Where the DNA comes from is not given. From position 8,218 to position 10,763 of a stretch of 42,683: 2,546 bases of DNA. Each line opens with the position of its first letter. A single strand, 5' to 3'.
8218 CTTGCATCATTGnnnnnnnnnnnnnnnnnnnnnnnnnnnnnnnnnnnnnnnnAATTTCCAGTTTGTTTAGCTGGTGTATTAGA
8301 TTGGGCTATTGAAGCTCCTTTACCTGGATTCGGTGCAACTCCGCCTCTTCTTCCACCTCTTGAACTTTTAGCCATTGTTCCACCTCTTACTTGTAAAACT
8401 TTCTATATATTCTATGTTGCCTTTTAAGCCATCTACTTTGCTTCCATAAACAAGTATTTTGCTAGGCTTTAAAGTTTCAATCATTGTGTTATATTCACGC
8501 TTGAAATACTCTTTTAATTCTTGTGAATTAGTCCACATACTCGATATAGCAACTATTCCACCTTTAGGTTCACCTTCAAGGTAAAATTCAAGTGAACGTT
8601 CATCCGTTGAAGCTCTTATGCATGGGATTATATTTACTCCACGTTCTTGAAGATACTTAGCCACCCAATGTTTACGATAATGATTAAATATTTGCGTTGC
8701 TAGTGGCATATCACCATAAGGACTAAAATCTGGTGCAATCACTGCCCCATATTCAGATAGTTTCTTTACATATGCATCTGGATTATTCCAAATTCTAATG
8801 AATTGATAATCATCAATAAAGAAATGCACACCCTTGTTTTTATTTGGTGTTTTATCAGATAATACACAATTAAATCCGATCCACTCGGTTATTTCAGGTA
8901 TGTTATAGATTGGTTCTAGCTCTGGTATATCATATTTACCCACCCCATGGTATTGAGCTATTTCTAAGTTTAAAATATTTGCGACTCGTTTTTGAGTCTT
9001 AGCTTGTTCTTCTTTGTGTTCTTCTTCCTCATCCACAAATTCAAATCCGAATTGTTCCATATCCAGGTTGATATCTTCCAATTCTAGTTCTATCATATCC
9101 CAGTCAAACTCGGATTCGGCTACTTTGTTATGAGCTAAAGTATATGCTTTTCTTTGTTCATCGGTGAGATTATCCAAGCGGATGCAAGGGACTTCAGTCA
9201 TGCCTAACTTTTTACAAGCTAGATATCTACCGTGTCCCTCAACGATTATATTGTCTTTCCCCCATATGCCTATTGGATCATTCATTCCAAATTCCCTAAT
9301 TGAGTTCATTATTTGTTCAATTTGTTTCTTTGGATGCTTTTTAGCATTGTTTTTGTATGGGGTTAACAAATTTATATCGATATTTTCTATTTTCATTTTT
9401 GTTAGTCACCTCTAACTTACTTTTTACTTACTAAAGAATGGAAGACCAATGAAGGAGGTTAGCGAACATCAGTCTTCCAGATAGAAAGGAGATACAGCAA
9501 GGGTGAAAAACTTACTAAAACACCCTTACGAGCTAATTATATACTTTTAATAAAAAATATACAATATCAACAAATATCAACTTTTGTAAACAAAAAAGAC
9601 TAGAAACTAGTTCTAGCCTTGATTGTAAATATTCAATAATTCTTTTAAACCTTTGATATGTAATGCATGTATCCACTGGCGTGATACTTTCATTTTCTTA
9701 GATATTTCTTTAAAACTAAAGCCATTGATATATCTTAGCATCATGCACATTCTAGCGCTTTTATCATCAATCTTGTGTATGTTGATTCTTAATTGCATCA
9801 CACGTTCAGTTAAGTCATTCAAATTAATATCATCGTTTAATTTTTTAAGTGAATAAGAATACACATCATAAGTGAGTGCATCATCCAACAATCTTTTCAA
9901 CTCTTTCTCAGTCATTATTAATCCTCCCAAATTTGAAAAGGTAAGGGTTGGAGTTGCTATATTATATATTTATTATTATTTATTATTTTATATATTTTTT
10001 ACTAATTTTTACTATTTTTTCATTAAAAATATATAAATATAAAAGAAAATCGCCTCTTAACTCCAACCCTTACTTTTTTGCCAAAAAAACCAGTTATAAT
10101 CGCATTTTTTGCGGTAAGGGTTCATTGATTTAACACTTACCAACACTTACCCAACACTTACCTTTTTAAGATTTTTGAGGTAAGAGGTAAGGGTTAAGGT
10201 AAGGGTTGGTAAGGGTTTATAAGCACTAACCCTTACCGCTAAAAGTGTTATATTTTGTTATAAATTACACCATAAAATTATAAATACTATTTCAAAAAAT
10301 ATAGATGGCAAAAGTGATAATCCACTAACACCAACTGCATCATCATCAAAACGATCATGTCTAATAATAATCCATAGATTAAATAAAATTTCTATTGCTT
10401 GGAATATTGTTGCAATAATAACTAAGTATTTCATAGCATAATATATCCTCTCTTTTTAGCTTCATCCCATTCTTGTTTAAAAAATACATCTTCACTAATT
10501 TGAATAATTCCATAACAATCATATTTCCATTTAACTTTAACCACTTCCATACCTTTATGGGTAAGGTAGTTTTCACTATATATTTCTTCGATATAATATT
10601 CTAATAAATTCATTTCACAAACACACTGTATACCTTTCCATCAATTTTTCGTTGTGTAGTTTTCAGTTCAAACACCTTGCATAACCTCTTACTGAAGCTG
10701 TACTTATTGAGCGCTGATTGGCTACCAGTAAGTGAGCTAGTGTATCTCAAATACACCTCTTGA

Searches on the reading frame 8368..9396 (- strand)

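Call 10: search_protein_families(library=pfam, proteins=[window:8368-9396:-], max_evalue=0.01)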
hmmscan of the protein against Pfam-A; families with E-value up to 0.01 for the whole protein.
window:8368-9396:- (342 aa): 2 families
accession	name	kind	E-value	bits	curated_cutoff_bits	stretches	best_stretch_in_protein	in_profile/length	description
PF14386.11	DUF4417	-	2.3e-47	161.3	28.9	1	152-325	4-173/183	Domain of unknown function (DUF4417)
PF02195.25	ParB_N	-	6.8e-06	26.5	26.3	1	2-88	2-91/95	ParB N-terminal domain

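Call 11: search_protein_families(library=phrogs, proteins=[window:8368-9396:-], max_evalue=0.001)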
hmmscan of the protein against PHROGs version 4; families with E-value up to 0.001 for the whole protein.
window:8368-9396:- (342 aa): 21 families
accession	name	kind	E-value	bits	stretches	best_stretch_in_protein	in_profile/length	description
phrog_940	-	DNA, RNA and nucleotide metabolism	3.5e-84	284.3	1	1-339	4-362/388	nuclease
phrog_8680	-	unknown function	1.3e-61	208.5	1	133-335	7-206/221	-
phrog_620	-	DNA, RNA and nucleotide metabolism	6.9e-44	151.5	1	1-136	7-144/217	ParB-like partition protein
phrog_498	-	other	4.1e-39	135.6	1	1-130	33-167/633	DNA methyltransferase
phrog_15396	-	DNA, RNA and nucleotide metabolism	1.3e-30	108.1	1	2-122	3-128/258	ParB-like partition nuclease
phrog_930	-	DNA, RNA and nucleotide metabolism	1.5e-30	107.8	1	2-119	6-125/223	ParB-like partition protein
phrog_8071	-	DNA, RNA and nucleotide metabolism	9.8e-25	88.6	1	1-129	5-134/389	ParB-like partition protein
phrog_18056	-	DNA, RNA and nucleotide metabolism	3.2e-16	60.2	1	1-99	1-88/387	ParB-like partition nuclease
phrog_4715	-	DNA, RNA and nucleotide metabolism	5.2e-16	59.2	1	2-143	146-289/630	ParB-like partition protein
phrog_9353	-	unknown function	2.2e-15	58.2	1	5-134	13-145/245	-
phrog_723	-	DNA, RNA and nucleotide metabolism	4.6e-12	47.2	1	2-121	12-135/223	ParB-like partition protein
phrog_6218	-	DNA, RNA and nucleotide metabolism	1.7e-09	38.3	1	1-86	3-92/506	ParB-like partition protein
phrog_5475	-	unknown function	7.4e-09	35.9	1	1-112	1-106/458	-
phrog_17622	-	unknown function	5.4e-07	30.2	1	47-156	63-164/222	-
phrog_7405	-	unknown function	6e-07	30.4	1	2-93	23-118/250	-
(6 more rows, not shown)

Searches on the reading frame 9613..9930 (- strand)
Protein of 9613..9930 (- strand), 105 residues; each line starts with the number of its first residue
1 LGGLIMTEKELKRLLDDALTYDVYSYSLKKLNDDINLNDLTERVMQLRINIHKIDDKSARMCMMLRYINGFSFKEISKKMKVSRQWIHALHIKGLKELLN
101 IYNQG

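Call 10: search_protein_families(library=pfam, proteins=[window:9613-9930:-], max_evalue=0.01)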
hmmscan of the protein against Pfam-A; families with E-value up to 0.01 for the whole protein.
window:9613-9930:- (105 aa): 6 families
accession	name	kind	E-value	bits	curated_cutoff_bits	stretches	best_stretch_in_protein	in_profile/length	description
PF04545.22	Sigma70_r4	-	1.8e-07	31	24.1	1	60-98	10-48/50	Sigma-70, region 4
PF08281.18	Sigma70_r4_2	-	6.9e-05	22.9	25.7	1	60-85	16-41/54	Sigma-70, region 4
PF13384.12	HTH_23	-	0.00041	20.5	24.6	1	58-88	5-35/50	Homeodomain-like domain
PF04297.20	UPF0122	-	0.00065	20.3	22.7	1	62-104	25-66/101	Putative helix-turn-helix protein, YlxM / p13 like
PF07638.17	Sigma70_ECF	-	0.0023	18.3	21.1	1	32-85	118-166/185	ECF sigma factor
PF07374.17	DUF1492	-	0.004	17.7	21.5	1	39-94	40-95/100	Protein of unknown function (DUF1492)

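Call 11: search_protein_families(library=phrogs, proteins=[window:9613-9930:-], max_evalue=0.001)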
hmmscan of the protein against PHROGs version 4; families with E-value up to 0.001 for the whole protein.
window:9613-9930:- (105 aa): 2 families
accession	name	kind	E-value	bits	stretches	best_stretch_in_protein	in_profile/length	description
phrog_36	-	transcription regulation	7.5e-05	23.4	1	32-103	118-188/220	transcriptional regulator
phrog_1740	-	transcription regulation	0.00015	21.4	1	31-103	146-217/567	RNA polymerase sigma factor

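Call 60: search_protein_families(library=ncbifam, proteins=[window:9613-9915:-], max_evalue=0.01)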
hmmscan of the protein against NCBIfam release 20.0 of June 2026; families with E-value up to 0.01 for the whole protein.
window:9613-9915:- (100 aa): 16 families
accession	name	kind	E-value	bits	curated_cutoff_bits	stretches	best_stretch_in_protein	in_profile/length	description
TIGR02984.1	Sig-70_plancto1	subfamily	2.4e-06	27.3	183.75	1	36-95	128-186/189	RNA polymerase sigma-70 factor, Planctomycetaceae-specific subfamily 1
TIGR02937.1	sigma70-ECF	superfamily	8.9e-06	25.4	42.9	1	35-95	104-163/165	sigma-70 family RNA polymerase sigma factor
NF045758.2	YlxM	equivalog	3e-05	24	80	1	55-98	22-64/72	YlxM family DNA-binding protein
TIGR02950.1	SigM_subfam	subfamily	0.00021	21.1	147.95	1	54-96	115-157/159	RNA polymerase sigma factor, SigM family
NF009189.0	PRK12537.1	equivalog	0.00053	19.5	261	1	24-91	112-175/182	RNA polymerase sigma factor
NF001074.0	PRK00118.2-4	equivalog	0.00059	20.1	186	1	56-95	24-63/110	putative DNA-binding protein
NF001072.0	PRK00118.2-2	equivalog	0.00084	19.7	97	1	55-98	23-65/111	putative DNA-binding protein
NF007217.0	PRK09639.1-1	equivalog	0.001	18.9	239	1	24-93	95-161/194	RNA polymerase sigma factor SigX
NF009179.0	PRK12527.1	equivalog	0.0012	18.9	162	1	35-90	92-146/159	RNA polymerase sigma factor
NF001070.0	PRK00118.1-6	equivalog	0.0016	18.7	117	1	52-97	21-65/110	putative DNA-binding protein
NF007223.0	PRK09641.1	equivalog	0.0016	18.3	209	1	28-77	119-164/187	RNA polymerase sigma factor SigW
TIGR02954.1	Sig70_famx3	hypoth_equivalog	0.0029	17.4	188.5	1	34-95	106-165/170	RNA polymerase sigma-70 factor, TIGR02954 family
NF058625.1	sigma_PG0214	equivalog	0.0042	16.8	130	1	36-83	101-147/170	GFO_1088 family ECF-type sigma factor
NF007216.0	PRK09638.1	equivalog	0.006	16.3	194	1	46-95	124-172/180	RNA polymerase sigma factor SigY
TIGR02952.1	Sig70_famx2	equivalog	0.0086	16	206.45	0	51-93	124-166/170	ECF subfamily RNA polymerase sigma factor, BldN family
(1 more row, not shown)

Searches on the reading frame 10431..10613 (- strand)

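Call 10: search_protein_families(library=pfam, proteins=[window:10431-10613:-], max_evalue=0.01)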
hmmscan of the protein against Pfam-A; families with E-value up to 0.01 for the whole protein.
window:10431-10613:- (60 aa): 0 families

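Call 11: search_protein_families(library=phrogs, proteins=[window:10431-10613:-], max_evalue=0.001)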
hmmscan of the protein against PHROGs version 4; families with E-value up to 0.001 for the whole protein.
window:10431-10613:- (60 aa): 1 family
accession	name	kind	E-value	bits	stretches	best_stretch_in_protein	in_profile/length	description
phrog_3458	-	unknown function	1.1e-13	52.2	1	1-59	1-65/66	-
